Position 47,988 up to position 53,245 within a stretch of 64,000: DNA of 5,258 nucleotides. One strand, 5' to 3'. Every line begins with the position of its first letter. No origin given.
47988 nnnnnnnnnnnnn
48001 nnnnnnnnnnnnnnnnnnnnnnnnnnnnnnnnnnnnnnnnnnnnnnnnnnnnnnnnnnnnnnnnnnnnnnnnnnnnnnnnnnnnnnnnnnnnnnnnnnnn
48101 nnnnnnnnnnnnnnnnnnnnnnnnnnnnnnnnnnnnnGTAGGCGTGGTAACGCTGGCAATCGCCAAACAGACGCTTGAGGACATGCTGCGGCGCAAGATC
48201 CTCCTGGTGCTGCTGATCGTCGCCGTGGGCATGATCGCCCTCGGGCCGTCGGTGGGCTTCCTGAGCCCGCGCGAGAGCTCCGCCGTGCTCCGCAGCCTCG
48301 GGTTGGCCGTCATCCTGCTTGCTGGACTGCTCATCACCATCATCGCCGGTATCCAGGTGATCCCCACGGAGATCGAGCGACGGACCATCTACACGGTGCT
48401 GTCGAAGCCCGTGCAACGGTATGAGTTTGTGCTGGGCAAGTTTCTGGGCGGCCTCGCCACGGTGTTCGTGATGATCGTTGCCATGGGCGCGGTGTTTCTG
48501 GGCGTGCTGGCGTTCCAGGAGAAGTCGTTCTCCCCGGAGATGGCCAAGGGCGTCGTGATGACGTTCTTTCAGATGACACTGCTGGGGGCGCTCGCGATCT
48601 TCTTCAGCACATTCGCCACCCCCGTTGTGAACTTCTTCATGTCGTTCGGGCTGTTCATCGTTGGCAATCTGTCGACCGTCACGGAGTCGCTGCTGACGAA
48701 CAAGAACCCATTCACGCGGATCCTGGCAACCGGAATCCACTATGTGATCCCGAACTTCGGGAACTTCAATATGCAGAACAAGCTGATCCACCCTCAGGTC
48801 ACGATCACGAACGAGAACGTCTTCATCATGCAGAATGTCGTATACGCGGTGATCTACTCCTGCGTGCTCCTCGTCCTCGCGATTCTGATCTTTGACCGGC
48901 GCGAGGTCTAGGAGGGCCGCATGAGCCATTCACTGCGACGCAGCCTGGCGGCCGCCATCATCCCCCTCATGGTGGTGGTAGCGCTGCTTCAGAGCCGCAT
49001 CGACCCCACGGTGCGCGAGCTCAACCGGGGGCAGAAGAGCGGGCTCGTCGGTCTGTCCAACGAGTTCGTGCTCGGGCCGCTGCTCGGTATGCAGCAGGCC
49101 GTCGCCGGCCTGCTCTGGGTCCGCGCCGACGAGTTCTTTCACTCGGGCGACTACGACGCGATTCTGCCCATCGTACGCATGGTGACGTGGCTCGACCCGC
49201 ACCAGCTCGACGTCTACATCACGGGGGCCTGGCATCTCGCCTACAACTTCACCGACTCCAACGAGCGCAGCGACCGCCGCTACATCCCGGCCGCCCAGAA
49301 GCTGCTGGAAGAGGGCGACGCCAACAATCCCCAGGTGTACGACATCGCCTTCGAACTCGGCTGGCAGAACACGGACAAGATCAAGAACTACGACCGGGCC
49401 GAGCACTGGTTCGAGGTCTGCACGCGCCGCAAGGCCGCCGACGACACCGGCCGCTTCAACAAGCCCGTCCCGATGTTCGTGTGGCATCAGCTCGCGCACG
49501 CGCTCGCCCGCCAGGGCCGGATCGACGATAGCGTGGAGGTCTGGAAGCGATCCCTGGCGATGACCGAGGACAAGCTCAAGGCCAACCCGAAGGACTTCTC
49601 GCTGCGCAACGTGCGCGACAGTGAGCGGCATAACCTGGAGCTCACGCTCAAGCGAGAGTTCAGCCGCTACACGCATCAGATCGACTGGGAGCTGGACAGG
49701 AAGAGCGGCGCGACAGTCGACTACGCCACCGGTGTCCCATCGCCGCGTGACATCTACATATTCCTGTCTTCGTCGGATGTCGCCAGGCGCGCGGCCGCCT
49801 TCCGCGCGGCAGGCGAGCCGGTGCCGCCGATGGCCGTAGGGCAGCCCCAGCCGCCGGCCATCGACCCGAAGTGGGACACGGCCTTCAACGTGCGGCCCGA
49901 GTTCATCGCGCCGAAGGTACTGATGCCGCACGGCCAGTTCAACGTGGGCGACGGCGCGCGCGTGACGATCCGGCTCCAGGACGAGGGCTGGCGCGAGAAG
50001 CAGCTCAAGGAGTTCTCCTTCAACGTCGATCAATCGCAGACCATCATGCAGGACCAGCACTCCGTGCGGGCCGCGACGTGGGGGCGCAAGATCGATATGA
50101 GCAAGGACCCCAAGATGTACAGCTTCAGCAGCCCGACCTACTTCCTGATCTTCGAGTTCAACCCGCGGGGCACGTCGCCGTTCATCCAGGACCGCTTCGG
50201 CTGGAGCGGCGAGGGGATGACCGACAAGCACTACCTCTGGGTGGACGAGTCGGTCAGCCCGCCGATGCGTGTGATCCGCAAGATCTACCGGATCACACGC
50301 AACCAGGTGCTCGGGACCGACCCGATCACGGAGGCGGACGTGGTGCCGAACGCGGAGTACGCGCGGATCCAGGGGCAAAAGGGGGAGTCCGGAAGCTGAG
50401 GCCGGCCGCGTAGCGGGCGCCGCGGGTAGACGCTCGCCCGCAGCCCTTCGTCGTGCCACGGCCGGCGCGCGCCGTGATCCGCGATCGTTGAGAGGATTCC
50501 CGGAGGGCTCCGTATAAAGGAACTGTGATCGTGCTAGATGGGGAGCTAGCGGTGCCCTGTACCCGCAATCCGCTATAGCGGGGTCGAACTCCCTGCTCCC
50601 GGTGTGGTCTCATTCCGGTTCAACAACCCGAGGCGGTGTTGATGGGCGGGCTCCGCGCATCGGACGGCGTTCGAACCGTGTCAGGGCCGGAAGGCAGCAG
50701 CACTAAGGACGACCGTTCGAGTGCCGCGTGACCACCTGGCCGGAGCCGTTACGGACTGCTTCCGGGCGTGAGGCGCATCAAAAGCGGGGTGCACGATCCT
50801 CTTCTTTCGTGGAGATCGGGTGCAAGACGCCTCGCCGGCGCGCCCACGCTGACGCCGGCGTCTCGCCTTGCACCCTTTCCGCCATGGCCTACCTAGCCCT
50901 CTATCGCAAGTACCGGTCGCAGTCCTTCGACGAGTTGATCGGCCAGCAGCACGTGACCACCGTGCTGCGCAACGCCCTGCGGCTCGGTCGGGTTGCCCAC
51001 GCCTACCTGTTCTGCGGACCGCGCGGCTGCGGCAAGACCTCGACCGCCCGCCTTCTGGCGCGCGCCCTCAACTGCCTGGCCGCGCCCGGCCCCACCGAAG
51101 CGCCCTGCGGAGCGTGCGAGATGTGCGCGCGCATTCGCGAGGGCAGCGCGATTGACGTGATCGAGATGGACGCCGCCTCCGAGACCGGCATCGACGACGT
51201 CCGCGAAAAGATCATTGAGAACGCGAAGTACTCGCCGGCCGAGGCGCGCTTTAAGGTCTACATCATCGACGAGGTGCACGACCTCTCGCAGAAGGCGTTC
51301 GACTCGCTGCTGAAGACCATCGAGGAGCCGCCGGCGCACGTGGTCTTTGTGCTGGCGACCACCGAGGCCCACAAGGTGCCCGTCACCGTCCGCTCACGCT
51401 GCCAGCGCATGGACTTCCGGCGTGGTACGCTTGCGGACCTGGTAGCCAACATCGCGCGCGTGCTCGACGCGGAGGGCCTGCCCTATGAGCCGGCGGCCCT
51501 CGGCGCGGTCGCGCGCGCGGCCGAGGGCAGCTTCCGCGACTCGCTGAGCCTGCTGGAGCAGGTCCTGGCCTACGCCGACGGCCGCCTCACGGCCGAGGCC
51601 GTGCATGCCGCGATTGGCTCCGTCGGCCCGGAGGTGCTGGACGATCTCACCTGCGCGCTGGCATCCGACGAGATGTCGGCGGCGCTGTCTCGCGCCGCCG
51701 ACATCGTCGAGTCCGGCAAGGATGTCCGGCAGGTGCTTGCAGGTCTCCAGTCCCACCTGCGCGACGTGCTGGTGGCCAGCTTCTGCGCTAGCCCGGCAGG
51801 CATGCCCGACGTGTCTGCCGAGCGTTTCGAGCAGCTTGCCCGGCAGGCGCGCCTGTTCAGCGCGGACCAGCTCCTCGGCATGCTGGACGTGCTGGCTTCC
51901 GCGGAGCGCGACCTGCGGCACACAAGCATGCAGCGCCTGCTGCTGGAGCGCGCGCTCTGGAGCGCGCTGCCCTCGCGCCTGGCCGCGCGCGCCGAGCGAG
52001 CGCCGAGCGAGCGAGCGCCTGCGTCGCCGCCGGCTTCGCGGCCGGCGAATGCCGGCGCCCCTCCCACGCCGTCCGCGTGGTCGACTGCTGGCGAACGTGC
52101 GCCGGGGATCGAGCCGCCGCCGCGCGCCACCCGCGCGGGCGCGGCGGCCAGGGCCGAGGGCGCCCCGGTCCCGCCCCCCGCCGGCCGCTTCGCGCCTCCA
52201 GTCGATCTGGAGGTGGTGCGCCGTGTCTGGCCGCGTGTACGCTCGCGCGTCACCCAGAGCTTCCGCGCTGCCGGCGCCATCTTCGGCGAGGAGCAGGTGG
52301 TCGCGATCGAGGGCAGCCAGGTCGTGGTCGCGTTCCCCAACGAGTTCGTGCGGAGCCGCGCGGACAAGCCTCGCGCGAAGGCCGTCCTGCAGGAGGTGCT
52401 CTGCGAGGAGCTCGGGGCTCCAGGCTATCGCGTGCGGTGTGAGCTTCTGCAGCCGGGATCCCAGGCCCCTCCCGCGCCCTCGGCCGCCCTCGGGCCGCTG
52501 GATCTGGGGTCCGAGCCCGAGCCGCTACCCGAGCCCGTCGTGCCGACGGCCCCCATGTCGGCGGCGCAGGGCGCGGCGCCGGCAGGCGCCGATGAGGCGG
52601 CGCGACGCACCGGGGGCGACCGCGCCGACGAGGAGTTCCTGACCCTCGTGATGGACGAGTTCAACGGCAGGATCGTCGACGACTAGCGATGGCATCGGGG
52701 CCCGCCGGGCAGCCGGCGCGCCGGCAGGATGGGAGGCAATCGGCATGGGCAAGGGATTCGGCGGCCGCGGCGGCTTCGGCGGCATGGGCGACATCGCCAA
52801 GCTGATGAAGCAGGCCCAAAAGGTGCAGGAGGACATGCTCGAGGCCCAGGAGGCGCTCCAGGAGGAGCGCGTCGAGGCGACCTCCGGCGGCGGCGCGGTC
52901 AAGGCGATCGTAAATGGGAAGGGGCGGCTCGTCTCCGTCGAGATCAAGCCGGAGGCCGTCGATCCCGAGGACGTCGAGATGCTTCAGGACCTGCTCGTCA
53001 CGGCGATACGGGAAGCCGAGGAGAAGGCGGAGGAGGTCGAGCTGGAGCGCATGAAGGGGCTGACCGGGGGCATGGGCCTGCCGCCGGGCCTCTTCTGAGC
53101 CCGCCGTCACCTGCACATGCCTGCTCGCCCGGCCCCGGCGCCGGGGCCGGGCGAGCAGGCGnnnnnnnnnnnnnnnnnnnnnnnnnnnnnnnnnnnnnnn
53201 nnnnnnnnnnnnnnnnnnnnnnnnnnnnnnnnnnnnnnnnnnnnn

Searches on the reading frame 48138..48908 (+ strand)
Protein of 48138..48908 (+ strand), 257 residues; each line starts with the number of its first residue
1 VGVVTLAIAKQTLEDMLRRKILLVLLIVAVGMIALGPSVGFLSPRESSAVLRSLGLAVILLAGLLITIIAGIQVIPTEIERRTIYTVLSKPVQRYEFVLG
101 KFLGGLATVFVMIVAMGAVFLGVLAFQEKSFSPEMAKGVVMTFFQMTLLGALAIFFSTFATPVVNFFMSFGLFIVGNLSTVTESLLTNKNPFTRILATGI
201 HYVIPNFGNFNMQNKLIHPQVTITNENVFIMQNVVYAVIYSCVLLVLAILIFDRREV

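Call 20: search_protein_families(library=pfam, proteins=[window:48138-48908:+], max_evalue=0.001)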
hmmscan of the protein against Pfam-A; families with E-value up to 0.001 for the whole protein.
window:48138-48908:+ (257 aa): 4 families
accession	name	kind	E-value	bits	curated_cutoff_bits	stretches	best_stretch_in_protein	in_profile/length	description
PF12679.13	ABC2_membrane_2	-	7.6e-15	55.3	27.2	1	7-256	2-282/283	ABC-2 family transporter protein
PF12698.13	ABC2_membrane_3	-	7.8e-06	25.6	31.6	1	56-250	165-347/347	ABC-2 family transporter protein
PF13346.12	ABC2_membrane_5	-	0.00017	21.6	25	1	55-201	35-189/205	ABC-2 family transporter protein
PF01061.29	ABC2_membrane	-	0.0003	20.8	26.9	1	6-172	4-170/211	ABC-2 type transporter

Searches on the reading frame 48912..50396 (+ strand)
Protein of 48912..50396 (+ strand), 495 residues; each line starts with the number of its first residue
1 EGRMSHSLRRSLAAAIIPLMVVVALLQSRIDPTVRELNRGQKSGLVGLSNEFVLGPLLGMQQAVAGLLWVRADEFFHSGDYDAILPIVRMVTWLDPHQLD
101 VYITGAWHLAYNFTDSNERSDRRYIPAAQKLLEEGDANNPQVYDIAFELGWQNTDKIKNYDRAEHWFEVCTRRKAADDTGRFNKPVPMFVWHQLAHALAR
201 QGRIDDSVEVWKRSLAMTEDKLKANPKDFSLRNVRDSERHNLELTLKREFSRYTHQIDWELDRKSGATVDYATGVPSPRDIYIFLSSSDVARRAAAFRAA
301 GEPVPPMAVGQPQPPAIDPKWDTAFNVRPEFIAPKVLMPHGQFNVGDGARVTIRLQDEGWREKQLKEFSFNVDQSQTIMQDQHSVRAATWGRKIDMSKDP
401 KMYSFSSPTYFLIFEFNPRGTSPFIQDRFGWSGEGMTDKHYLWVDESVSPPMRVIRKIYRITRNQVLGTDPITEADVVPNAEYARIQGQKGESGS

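Call 20: search_protein_families(library=pfam, proteins=[window:48912-50396:+], max_evalue=0.001)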
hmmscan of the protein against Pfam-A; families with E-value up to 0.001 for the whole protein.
window:48912-50396:+ (495 aa): 2 families
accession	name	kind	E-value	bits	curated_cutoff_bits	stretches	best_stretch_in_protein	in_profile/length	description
PF07719.23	TPR_2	-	0.00025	21.4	27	0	190-218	3-31/34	Tetratricopeptide repeat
PF13428.12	TPR_14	-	0.00067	20.5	23.5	0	190-217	3-30/44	Tetratricopeptide repeat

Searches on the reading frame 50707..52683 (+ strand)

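Call 20: search_protein_families(library=pfam, proteins=[window:50707-52683:+], max_evalue=0.001)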
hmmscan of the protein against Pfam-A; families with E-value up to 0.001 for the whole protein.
window:50707-52683:+ (659 aa): 7 families
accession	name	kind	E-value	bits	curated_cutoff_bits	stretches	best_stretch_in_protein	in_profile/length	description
PF13177.12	DNA_pol3_delta2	-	1.3e-40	139.5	27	1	80-239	2-159/161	DNA polymerase III, delta subunit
PF22608.2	DNAX_ATPase_lid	-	2.8e-15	56.3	27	1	247-292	4-49/49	DNA polymerase III clamp loader subunit, ATPase lid domain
PF00004.35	AAA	-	3.7e-12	47.2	21.2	1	101-234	2-125/131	ATPase family associated with various cellular activities (AAA)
PF13401.12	AAA_22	-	1.5e-08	35.5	27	1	100-218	8-122/130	AAA domain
PF12169.13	DNA_pol3_gamma3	-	7.4e-07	29.5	24.4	1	294-417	1-124/143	DNA polymerase III subunits gamma and tau domain III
PF07728.20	AAA_5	-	9e-05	22.9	22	1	101-210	3-95/139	AAA domain (dynein-related subfamily)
PF05496.18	RuvB_N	-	0.00013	22.3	27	0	70-123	2-59/159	Holliday junction DNA helicase RuvB P-loop domain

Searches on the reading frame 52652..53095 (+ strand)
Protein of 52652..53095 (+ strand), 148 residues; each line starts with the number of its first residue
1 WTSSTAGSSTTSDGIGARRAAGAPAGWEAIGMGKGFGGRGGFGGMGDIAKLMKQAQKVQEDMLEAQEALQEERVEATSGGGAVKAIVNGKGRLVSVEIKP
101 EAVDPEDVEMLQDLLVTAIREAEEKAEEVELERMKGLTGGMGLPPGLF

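Call 20: search_protein_families(library=pfam, proteins=[window:52652-53095:+], max_evalue=0.001)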
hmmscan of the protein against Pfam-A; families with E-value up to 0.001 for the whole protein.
window:52652-53095:+ (148 aa): 1 family
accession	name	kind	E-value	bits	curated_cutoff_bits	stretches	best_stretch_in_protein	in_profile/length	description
PF02575.21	YbaB_DNA_bd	-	3.6e-32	110.8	25.5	1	52-141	1-90/91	YbaB/EbfC DNA-binding family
